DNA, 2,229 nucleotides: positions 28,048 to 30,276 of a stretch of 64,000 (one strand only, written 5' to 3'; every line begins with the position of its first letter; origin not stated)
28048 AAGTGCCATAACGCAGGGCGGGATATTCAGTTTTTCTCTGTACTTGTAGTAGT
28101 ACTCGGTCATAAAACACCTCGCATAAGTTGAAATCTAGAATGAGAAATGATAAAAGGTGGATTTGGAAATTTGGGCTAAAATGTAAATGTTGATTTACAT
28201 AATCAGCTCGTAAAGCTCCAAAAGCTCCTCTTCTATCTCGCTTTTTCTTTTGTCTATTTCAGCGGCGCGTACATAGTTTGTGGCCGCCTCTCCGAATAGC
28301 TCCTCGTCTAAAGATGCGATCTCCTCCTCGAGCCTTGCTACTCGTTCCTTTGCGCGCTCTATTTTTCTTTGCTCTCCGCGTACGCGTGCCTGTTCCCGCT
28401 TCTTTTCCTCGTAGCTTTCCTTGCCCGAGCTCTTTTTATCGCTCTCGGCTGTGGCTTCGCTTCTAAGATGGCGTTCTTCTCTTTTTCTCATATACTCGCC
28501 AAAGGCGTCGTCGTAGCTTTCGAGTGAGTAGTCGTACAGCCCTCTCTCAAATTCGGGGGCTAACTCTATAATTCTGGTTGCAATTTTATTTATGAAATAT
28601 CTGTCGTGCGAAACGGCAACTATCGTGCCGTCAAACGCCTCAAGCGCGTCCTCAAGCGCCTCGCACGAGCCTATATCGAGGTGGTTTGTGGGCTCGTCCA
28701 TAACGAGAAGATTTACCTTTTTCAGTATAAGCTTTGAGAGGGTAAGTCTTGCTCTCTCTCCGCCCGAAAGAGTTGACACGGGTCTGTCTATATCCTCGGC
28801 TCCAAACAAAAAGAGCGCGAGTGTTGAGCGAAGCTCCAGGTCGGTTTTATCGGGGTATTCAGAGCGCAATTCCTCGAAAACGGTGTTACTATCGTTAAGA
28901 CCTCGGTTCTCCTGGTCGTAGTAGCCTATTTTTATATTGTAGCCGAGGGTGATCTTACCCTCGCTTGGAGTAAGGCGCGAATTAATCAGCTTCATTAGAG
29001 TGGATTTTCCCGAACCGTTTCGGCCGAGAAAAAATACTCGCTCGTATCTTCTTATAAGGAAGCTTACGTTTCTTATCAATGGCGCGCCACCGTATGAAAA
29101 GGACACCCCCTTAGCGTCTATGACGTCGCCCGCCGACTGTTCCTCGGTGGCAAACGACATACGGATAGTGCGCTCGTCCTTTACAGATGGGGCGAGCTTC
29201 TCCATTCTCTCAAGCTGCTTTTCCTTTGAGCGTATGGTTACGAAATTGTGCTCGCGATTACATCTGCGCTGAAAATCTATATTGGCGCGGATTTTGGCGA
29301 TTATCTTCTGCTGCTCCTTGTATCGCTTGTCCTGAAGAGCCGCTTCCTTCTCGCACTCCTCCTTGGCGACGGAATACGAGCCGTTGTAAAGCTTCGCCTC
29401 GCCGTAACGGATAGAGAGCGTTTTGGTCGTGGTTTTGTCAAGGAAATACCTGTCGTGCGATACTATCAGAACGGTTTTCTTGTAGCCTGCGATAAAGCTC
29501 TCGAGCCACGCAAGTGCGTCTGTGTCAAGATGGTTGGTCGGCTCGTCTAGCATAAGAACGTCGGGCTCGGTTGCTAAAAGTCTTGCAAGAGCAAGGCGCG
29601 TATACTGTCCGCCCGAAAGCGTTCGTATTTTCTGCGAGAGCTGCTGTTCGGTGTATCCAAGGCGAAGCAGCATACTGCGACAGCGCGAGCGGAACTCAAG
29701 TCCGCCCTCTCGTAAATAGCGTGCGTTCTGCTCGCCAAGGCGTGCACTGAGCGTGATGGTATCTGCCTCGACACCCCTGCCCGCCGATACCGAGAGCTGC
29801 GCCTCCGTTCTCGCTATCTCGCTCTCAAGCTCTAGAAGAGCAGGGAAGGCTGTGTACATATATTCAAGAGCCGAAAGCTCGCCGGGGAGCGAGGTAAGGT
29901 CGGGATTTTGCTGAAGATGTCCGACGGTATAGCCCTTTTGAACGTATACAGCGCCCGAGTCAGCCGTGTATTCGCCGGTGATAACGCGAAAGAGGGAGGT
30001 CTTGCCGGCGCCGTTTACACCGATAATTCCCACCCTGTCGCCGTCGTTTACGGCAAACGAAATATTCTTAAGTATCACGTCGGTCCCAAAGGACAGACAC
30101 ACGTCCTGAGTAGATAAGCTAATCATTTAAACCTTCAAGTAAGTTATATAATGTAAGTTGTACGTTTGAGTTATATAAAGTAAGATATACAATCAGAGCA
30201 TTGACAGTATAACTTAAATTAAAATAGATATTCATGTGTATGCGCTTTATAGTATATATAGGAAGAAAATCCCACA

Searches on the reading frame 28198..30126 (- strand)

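Call 68: search_protein_families(library=pfam, proteins=[window:28198-30126:-], max_evalue=0.00001)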
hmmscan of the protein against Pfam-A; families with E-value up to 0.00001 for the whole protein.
window:28198-30126:- (643 aa): 5 families
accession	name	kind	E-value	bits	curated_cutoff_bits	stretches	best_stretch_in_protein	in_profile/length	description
PF00005.33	ABC_tran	-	3.1e-51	174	25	2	19-198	1-137/137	ABC transporter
PF12848.13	ABC_tran_Xtn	-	2.4e-10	40.8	25.9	1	238-322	2-84/85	ABC transporter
PF13304.12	AAA_21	-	9.9e-10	39.4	27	0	365-402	3-46/304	AAA domain, putative AbiEii toxin, Type IV TA system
PF02463.25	SMC_N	-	3.2e-08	33.7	40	0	167-237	134-209/220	RecF/RecN/SMC N terminal domain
PF16326.10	ABC_tran_CTD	-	5.2e-07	30.2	32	1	584-640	5-62/69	ABC transporter C-terminal domain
